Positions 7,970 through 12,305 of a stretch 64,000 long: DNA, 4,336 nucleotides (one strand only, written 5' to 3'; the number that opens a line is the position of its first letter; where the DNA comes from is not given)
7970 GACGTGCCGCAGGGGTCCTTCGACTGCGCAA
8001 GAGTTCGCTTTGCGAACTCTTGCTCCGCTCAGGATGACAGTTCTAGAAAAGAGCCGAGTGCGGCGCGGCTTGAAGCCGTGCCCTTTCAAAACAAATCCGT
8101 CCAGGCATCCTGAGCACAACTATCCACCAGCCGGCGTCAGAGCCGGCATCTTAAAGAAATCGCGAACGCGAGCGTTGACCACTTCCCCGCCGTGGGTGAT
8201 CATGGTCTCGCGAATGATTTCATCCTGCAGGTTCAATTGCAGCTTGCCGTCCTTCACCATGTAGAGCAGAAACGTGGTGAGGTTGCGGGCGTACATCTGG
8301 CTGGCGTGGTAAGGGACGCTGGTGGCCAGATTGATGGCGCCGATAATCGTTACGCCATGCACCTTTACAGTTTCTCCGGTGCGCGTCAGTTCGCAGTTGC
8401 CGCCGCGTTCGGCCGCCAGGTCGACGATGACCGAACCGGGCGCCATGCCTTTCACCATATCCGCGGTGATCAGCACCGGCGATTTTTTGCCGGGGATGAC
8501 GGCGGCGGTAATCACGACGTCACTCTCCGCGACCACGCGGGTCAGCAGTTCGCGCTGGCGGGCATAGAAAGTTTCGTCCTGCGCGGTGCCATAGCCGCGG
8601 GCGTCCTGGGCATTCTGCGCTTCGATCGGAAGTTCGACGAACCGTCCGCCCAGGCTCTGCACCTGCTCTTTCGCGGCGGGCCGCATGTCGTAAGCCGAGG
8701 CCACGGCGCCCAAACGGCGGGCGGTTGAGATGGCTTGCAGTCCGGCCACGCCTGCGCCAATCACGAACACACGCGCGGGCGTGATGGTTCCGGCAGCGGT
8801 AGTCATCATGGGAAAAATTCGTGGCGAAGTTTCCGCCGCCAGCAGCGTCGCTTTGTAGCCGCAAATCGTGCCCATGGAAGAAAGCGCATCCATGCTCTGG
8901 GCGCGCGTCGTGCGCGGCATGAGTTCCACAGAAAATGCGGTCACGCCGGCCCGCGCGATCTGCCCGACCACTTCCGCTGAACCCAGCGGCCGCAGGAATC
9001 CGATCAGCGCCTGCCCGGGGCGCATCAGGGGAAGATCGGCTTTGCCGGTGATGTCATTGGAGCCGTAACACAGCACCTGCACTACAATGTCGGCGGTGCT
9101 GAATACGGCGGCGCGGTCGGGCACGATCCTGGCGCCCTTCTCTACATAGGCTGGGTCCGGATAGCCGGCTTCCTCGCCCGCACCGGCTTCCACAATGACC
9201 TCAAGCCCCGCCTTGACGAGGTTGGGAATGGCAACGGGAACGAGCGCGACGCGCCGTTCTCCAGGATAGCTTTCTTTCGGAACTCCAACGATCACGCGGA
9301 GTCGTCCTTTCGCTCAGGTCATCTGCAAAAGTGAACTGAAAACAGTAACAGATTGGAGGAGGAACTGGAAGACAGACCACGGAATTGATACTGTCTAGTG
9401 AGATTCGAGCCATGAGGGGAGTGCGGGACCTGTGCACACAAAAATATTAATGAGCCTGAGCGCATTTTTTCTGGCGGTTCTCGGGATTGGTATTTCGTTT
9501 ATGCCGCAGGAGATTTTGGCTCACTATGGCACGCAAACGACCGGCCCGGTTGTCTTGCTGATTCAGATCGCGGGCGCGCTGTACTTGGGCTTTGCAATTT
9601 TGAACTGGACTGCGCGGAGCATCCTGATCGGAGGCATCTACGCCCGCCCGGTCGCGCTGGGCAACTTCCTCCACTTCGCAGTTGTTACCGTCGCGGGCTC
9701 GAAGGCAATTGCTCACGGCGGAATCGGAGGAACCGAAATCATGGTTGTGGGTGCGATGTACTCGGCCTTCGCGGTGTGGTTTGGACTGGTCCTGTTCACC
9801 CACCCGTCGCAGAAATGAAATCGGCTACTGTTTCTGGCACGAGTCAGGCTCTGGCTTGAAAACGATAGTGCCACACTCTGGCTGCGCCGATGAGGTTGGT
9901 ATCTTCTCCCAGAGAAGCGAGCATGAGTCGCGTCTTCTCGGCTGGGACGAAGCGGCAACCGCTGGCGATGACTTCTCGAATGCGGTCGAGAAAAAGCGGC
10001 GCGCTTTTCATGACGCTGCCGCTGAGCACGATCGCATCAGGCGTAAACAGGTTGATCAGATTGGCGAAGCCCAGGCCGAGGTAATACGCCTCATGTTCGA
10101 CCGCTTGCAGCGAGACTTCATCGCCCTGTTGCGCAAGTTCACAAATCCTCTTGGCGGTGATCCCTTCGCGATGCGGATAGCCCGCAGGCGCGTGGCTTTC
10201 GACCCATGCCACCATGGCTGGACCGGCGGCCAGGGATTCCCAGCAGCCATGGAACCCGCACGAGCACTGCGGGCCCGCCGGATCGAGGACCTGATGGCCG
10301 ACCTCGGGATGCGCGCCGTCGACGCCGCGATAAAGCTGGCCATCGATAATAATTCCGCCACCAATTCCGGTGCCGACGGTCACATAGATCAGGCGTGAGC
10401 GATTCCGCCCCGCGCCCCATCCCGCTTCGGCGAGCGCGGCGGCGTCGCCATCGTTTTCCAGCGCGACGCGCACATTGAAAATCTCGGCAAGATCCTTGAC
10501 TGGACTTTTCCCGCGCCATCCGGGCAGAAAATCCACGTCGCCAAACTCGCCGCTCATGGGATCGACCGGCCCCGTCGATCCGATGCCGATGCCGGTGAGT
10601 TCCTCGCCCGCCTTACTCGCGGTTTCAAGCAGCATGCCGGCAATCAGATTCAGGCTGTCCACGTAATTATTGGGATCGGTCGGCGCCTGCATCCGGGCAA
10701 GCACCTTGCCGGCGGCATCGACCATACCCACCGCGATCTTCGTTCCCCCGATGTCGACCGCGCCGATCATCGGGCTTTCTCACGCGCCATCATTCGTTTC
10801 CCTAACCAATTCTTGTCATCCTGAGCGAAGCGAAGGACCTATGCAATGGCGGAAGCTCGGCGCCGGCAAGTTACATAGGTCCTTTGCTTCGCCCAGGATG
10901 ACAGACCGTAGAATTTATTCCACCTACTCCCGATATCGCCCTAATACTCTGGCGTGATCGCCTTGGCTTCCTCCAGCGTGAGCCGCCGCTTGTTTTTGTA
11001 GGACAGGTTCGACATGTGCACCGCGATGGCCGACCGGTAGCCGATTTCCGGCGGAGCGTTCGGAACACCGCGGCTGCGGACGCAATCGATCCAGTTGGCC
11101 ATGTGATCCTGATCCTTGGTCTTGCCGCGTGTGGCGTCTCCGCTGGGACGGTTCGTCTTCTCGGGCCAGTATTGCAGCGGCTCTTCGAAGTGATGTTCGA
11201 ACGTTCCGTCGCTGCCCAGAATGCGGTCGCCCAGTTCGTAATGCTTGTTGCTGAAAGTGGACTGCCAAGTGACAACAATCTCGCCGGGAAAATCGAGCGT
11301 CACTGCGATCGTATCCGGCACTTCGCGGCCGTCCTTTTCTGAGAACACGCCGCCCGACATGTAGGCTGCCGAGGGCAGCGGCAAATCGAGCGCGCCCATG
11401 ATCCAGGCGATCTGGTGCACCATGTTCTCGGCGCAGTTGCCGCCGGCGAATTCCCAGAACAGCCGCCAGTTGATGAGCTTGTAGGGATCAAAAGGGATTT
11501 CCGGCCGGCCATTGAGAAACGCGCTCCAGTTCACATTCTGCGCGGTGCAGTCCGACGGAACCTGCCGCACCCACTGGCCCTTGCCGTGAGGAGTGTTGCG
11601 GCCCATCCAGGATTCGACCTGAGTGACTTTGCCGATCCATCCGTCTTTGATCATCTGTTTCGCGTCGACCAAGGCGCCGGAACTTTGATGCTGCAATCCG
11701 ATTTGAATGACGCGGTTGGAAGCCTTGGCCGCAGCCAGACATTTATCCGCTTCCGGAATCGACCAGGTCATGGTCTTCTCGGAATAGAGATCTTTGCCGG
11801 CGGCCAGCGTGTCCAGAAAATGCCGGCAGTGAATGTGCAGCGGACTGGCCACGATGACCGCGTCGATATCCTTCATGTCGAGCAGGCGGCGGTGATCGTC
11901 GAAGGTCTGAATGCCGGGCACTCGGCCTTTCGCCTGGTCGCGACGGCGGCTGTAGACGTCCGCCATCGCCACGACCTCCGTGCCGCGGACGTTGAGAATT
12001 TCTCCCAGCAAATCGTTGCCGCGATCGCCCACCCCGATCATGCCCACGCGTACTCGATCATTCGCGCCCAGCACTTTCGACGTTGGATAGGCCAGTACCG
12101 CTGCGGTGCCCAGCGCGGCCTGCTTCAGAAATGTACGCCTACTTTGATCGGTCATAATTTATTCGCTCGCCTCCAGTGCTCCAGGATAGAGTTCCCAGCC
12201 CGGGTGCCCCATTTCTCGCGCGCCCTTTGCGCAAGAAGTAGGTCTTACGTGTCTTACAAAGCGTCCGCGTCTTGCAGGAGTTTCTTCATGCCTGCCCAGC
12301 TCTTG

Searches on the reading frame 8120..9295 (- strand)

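Call 12: search_protein_families(library=pfam, proteins=[window:8120-9295:-])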
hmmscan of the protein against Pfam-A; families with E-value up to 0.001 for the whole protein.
window:8120-9295:- (391 aa): 3 families
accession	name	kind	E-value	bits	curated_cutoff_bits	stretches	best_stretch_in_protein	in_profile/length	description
PF01262.27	AlaDh_PNT_C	-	3.5e-67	226.4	23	1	149-374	1-213/214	Alanine dehydrogenase/PNT, C-terminal domain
PF05222.21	AlaDh_PNT_N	-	3.4e-38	131.4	30.4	1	4-144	1-135/136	Alanine dehydrogenase/PNT, N-terminal domain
PF02826.25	2-Hacid_dh_C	-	3.9e-05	23.5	25.1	0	171-222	34-85/178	D-isomer specific 2-hydroxyacid dehydrogenase, NAD binding domain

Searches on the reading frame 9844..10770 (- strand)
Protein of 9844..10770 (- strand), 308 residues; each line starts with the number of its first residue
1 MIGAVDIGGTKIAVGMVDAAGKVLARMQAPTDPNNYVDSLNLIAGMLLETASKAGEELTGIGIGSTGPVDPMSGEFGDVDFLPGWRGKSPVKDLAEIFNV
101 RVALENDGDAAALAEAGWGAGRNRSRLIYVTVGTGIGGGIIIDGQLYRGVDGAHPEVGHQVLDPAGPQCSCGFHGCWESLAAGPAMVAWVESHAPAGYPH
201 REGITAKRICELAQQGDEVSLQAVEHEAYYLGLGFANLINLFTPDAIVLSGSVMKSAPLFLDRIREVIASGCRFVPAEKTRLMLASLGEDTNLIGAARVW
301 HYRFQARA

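Call 12: search_protein_families(library=pfam, proteins=[window:9844-10770:-])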
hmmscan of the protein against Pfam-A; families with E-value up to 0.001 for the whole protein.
window:9844-10770:- (308 aa): 1 family
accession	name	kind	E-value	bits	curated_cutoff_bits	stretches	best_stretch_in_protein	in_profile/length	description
PF00480.26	ROK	-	1.9e-72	244.7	22.9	1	3-301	2-292/294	ROK family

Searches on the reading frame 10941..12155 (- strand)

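Call 12: search_protein_families(library=pfam, proteins=[window:10941-12155:-])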
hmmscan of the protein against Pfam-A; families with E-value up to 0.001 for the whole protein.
window:10941-12155:- (404 aa): 3 families
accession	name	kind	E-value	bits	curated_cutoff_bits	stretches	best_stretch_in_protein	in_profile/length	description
PF01408.29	GFO_IDH_MocA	-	9e-16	59.1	24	1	35-153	1-119/120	Oxidoreductase family, NAD-binding Rossmann fold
PF22725.1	GFO_IDH_MocA_C3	-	4.7e-12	46.4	27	1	226-320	31-124/124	GFO/IDH/MocA C-terminal domain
PF02894.22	GFO_IDH_MocA_C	-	1.4e-08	35.3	22.9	1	225-381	29-205/218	Oxidoreductase family, C-terminal alpha/beta domain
